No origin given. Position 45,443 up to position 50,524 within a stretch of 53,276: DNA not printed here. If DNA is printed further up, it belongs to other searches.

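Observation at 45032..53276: Two translationally coupled giant tail-fibre-like surface proteins in one operon with a type IV pilin, and no prophage context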

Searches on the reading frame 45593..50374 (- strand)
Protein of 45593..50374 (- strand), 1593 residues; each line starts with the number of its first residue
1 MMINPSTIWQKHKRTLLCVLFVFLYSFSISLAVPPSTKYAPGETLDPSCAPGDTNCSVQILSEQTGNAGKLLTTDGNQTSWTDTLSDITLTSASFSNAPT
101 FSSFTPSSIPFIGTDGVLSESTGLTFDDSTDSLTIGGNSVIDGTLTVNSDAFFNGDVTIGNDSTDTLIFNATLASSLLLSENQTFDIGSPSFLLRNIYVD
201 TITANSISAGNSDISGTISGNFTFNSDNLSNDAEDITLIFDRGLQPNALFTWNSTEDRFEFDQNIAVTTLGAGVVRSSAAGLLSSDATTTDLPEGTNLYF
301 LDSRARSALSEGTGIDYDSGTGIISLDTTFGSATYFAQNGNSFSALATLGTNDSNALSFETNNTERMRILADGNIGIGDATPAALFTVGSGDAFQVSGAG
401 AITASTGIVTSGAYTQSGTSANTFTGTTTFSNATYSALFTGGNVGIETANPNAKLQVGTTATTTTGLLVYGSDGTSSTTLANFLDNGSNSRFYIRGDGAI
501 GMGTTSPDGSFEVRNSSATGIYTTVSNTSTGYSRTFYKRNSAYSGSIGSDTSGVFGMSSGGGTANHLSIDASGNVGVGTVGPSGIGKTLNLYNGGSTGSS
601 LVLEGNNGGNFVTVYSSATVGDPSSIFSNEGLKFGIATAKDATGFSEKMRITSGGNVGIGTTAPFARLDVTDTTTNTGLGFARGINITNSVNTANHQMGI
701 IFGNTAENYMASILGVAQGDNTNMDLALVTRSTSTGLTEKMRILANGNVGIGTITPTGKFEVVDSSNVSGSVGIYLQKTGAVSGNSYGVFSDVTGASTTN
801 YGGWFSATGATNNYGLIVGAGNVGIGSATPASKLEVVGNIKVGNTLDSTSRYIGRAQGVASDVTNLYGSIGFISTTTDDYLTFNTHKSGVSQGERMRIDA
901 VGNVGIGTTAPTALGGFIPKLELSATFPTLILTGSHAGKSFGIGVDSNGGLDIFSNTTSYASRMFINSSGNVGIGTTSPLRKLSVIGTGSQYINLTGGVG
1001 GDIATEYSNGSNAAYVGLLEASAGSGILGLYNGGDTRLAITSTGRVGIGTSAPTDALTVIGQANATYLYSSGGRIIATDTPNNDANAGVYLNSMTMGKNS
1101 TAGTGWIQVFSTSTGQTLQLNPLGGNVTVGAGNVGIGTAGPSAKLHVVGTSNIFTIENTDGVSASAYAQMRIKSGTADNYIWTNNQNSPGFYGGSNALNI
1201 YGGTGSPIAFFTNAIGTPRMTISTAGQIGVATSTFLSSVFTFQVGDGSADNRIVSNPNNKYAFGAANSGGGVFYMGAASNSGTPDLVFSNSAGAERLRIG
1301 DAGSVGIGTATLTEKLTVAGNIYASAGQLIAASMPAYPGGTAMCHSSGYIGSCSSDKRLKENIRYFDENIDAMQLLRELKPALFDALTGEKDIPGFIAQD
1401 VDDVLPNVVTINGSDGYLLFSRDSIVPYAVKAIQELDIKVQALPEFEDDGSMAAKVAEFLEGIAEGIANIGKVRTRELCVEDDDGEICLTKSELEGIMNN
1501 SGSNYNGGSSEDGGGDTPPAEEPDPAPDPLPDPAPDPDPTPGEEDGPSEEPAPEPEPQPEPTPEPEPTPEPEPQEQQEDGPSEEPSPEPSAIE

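Call 8: search_protein_families(library=pfam, proteins=[window:45593-50374:-], max_evalue=0.01)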
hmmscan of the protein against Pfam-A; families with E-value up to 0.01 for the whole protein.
window:45593-50374:- (1593 aa): 1 family
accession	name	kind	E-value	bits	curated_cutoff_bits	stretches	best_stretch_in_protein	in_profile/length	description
PF13884.11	Peptidase_S74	-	3.4e-08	34.1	22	1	1355-1409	1-57/58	Chaperone of endosialidase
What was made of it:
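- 46055..46312 (-): ORF-B S74 intramolecular chaperone/autoprotease domain. Predicted catalytic Ser1355 and Lys1360 (SDKRLK). Pfam PF13884 E 3.4e-8 (call 8).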

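Call 9: search_protein_families(library=phrogs, proteins=[window:45593-50374:-], max_evalue=0.01)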
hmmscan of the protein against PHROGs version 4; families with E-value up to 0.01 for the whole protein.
window:45593-50374:- (1593 aa): 6 families
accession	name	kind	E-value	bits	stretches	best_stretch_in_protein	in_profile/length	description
phrog_9942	-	tail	8e-43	147.7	5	1037-1439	648-1033/1178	tail fiber protein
phrog_18345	-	tail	4.4e-34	119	4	549-768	232-463/956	tail fiber protein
phrog_7841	-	unknown function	7.5e-12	46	1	1348-1442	388-483/489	-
phrog_1210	-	other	7.7e-09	34.6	1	1353-1441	2217-2306/2313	PblB-type receptor binding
phrog_33119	-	tail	4.1e-05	23.4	1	1354-1462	547-643/643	long tail fiber protein distal subunit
phrog_28992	-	unknown function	0.0036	17.5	1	1352-1437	246-326/343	-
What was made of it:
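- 45593..50374 (-): ORF-B: complete 1593-aa fibre protein. PHROG tail-fibre E 8e-43 (call 9).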

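Call 10: find_encoding_contigs(protein=window:45593-50374:-, flank=10000, max_places=6)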
Protein window:45593-50374:- (1593 aa): no gene with exactly this product is on record in the collection.

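Call 13: find_homologous_proteins(query=window:45593-50374:-, max_evalue=0.00001)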
Query window:45593-50374:- (1593 aa): 211 proteins with E <= 0.00001 among 8000 candidates; the best 120 are listed.
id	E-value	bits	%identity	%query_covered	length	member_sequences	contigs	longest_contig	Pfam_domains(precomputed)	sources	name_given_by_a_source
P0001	1.5e-208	714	35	65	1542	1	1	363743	PF13884.12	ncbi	ncbi:MAG TPA: tail fiber domain-containing protein, partial [Candidatus Paceibacterota bacterium]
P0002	3.4e-91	325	38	29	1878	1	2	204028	PF13884.12,PF05658.20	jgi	jgi:trimeric autotransporter adhesin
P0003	2.4e-81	292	28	50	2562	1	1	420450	-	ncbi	-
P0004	3.3e-69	252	35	19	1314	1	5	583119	PF13884.12,PF05658.20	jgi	jgi:trimeric autotransporter adhesin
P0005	4.5e-67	245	26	63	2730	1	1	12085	PF26696.1,PF13884.12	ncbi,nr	ncbi:MAG: tail fiber domain-containing protein, partial [Flavobacteriales bacterium]|nr:tail fiber d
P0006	4.1e-65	239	28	56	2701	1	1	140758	-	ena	-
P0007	4.6e-63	232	27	50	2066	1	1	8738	-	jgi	-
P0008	5.8e-54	202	26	71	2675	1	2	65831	PF13884.12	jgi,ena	jgi:hypothetical protein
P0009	3.1e-53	199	27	62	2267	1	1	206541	PF13884.12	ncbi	-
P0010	3.0e-49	186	27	57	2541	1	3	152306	PF13884.12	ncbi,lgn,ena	-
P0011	1.1e-48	184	28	35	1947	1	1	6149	-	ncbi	ncbi:hypothetical protein ACFL57_05270 [Candidatus Margulisiibacteriota bacterium]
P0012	1.4e-48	184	73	5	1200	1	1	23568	PF13884.12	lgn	-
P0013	3.7e-48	182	29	62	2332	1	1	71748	PF16403.12,PF13884.12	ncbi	-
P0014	3.5e-47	179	50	8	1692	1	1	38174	PF13884.12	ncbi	-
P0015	8.0e-46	175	27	69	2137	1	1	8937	PF13884.12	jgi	-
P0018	8.8e-42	161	26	72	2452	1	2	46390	PF13884.12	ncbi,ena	-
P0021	1.3e-39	154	28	37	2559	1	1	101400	PF13884.12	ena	-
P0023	4.0e-36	142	27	64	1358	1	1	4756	PF13884.12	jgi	jgi:hypothetical protein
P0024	9.8e-36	141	30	39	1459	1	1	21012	PF05865.17,PF13884.12,PF13443.13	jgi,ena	-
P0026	6.8e-35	138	27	63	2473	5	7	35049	PF13884.12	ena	-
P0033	4.6e-31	126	43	12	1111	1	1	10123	PF13884.12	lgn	-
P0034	4.9e-31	126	31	14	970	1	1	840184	PF13884.12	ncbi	-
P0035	2.4e-30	123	27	68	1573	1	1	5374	PF13884.12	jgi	jgi:hypothetical protein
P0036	4.7e-30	122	25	70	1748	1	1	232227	PF13884.12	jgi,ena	-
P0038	1.3e-28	118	54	8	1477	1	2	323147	PF13884.12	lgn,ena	-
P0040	4.0e-28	116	26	62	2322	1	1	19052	PF13884.12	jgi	jgi:hypothetical protein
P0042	9.1e-27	111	26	39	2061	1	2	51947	PF13884.12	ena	-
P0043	1.5e-26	111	26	50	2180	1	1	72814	PF13884.12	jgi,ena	jgi:hypothetical protein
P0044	3.9e-26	109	24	44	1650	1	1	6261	PF13884.12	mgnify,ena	mgnify:CR=1 FL=1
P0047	4.9e-26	109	28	25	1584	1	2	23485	PF13884.12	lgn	-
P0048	7.2e-26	108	30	37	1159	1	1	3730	PF16403.12,PF13884.12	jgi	-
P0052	1.9e-24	104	52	5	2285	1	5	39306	PF13884.12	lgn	-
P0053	5.3e-24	102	31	23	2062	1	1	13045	PF19264.5,PF13884.12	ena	-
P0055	1.2e-23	101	29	55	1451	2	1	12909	PF13884.12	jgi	-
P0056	2.6e-23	100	29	31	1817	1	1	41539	PF00754.32,PF22633.4,PF13884.12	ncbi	-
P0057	3.5e-23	100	30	18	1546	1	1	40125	PF13884.12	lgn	-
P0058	2.0e-22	97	54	8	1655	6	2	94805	PF16403.12,PF13884.12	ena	-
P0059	3.3e-22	96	29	15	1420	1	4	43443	PF13884.12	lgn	-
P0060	3.3e-22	96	28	37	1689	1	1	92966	PF13884.12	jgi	-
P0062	6.0e-22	95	31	25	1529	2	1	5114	PF13884.12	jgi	jgi:hypothetical protein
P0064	6.4e-22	95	25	47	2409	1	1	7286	PF13884.12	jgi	-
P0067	2.4e-21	93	33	11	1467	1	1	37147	PF13884.12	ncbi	ncbi:MAG: tail fiber domain-containing protein [bacterium]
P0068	2.5e-21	93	28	24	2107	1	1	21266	PF13884.12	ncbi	-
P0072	5.1e-21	92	27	38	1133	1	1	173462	PF26696.1,PF13884.12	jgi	-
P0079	5.4e-19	86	34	9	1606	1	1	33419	PF26696.1,PF13884.12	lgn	-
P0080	6.1e-19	86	54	6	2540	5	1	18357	PF13884.12,PF02899.24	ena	-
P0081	6.1e-19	86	29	32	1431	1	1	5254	PF13884.12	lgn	-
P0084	2.3e-18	84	27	42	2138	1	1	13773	PF13884.12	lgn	-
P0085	2.7e-18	83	35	8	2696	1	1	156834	PF13884.12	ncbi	-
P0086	2.9e-18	83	28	36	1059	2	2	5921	PF13884.12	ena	-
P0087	3.8e-18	83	28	50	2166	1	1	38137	PF16403.12,PF13884.12,PF05658.20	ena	-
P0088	4.3e-18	83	25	78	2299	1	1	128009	PF13884.12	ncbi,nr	ncbi:MAG: hypothetical protein GEV13_00985 [Rhodospirillales bacterium]|nr:hypothetical protein [Rho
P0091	1.5e-17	81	27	32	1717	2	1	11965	PF12728.14,PF00376.30,PF13411.13,PF24146.3,PF01527.27,PF13884.12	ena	-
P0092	3.2e-17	80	27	38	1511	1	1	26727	PF13884.12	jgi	jgi:hypothetical protein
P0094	4.7e-17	79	26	53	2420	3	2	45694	PF13884.12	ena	-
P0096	2.0e-16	77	25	43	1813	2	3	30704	PF13884.12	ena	-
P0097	4.7e-16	76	30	27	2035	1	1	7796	PF13884.12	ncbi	-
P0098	5.5e-16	76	30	19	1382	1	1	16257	PF13884.12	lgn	-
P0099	3.4e-15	73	31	31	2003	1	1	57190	PF13884.12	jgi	jgi:hypothetical protein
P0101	4.3e-15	73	25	11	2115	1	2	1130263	PF00376.30,PF13411.13,PF13884.12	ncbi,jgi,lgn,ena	ncbi:MAG: MerR family DNA-binding transcriptional regulator [Microgenomates group bacterium]|jgi:hyp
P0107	7.6e-14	69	27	52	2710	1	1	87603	PF10983.14,PF16403.12,PF13884.12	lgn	-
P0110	8.9e-14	68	60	3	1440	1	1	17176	PF13884.12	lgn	-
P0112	1.4e-13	68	27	43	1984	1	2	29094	PF13884.12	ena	-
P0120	6.7e-13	65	33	10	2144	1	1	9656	PF16403.12,PF13884.12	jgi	jgi:hypothetical protein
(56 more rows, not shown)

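Call 14: find_encoding_contigs(protein=P0001, flank=10000, max_places=3)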
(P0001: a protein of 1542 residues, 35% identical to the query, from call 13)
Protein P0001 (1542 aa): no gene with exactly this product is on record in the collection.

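Call 15: find_encoding_contigs(protein=P0002, flank=10000, max_places=3)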
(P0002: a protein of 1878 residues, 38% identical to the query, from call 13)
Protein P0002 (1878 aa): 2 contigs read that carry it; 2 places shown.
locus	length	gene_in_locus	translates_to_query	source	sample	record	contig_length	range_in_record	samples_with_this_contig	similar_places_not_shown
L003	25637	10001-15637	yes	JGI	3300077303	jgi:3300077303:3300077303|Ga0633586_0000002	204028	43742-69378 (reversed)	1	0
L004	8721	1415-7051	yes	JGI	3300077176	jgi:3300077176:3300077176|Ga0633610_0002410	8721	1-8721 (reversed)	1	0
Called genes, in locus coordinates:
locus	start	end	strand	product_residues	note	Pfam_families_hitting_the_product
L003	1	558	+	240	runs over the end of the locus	PF00849:PseudoU_synth_2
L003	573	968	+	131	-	PF01245:Ribosomal_L19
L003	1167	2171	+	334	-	PF01594:AI-2E_transport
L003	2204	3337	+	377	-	PF05496:RuvB_N, PF00158:Sigma54_activat (faint), PF00004:AAA, PF07728:AAA_5, PF13173:AAA_14 (weak), PF13401:AAA_22 (faint), PF16193:AAA_assoc_2, PF12002:MgsA_C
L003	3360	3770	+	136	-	PF07884:VKOR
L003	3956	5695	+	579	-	PF00664:ABC_membrane, PF00005:ABC_tran, PF02463:SMC_N (faint)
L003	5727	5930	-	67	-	PF07043:DUF1328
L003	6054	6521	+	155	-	-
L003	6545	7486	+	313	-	PF17773:UPF0176_N, PF00581:Rhodanese, PF12368:Rhodanese_C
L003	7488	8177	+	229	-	PF01409:tRNA-synt_2d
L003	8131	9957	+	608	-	PF03483:B3_4, PF03484:B5, PF17759:tRNA_synthFbeta (faint), PF03147:FDX-ACB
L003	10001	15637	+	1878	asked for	PF05658:YadA_head (faint), PF13884:Peptidase_S74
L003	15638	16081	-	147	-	PF00578:AhpC-TSA, PF08534:Redoxin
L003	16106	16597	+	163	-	PF00254:FKBP_C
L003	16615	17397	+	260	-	PF04402:SIMPL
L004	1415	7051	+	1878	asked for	PF05658:YadA_head (faint), PF13884:Peptidase_S74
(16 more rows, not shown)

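Call 41: search_solved_structures(query=window:45593-50371:-, max_evalue=0.1, show_alignments=2)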
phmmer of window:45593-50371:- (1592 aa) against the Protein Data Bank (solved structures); distinct sequences matched with E-value up to 0.1: 5.
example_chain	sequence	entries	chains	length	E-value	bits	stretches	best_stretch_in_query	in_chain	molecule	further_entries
8ond_A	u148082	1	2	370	3.5e-06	28.2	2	629-684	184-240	bd2133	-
8ojn_C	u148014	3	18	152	1e-05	26.7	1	1036-1154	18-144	Cell wall surface anchor family protein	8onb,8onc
23px_A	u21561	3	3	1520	1.5e-05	26.1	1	1505-1570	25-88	Putative lipoprotein AcfD homolog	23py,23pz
8ol4_A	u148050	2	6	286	0.00042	21.3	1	1283-1333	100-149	Cell wall surface anchor family protein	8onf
8oml_A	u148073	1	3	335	0.0074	17.2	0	604-682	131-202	Cell wall surface anchor family protein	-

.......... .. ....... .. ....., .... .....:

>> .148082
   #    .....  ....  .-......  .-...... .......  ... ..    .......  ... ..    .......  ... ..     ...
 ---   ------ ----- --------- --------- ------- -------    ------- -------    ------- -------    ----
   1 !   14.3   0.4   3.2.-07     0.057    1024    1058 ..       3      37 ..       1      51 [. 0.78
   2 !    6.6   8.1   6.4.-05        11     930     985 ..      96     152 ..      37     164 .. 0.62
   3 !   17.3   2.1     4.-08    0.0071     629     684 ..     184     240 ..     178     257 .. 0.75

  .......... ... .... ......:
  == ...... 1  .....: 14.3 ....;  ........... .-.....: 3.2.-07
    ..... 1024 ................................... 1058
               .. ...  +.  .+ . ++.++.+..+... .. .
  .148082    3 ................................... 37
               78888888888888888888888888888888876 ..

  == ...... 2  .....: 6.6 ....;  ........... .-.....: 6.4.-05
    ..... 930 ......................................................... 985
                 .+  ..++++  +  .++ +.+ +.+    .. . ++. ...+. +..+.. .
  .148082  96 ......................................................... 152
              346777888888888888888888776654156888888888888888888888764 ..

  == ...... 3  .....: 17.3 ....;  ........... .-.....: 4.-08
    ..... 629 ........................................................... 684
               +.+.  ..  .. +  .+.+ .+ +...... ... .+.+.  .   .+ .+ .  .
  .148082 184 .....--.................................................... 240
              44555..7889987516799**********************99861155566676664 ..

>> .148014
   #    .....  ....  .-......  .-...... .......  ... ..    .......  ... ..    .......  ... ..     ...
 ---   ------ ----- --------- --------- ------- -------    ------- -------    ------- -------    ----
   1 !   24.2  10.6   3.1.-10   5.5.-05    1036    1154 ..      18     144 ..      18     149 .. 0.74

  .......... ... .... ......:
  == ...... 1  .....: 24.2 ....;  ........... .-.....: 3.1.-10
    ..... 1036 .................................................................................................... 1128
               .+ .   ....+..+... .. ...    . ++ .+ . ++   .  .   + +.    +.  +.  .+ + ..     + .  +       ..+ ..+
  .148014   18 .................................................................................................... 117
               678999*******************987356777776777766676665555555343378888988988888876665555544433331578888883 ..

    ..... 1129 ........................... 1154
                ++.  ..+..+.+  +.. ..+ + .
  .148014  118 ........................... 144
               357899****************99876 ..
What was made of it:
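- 45593..50374 (-): PDB hits to Bd2133, Bd3182, Bd2439 and Bd1334 (call 41).
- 46415..49282 (-): ORF-B repeat region carrying 10 GNVGIGT-type motifs. Residues 1036-1154 align to the Bd3182 beta-helix (8OJN) and residues 629-684 to Bd2133 (call 41).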
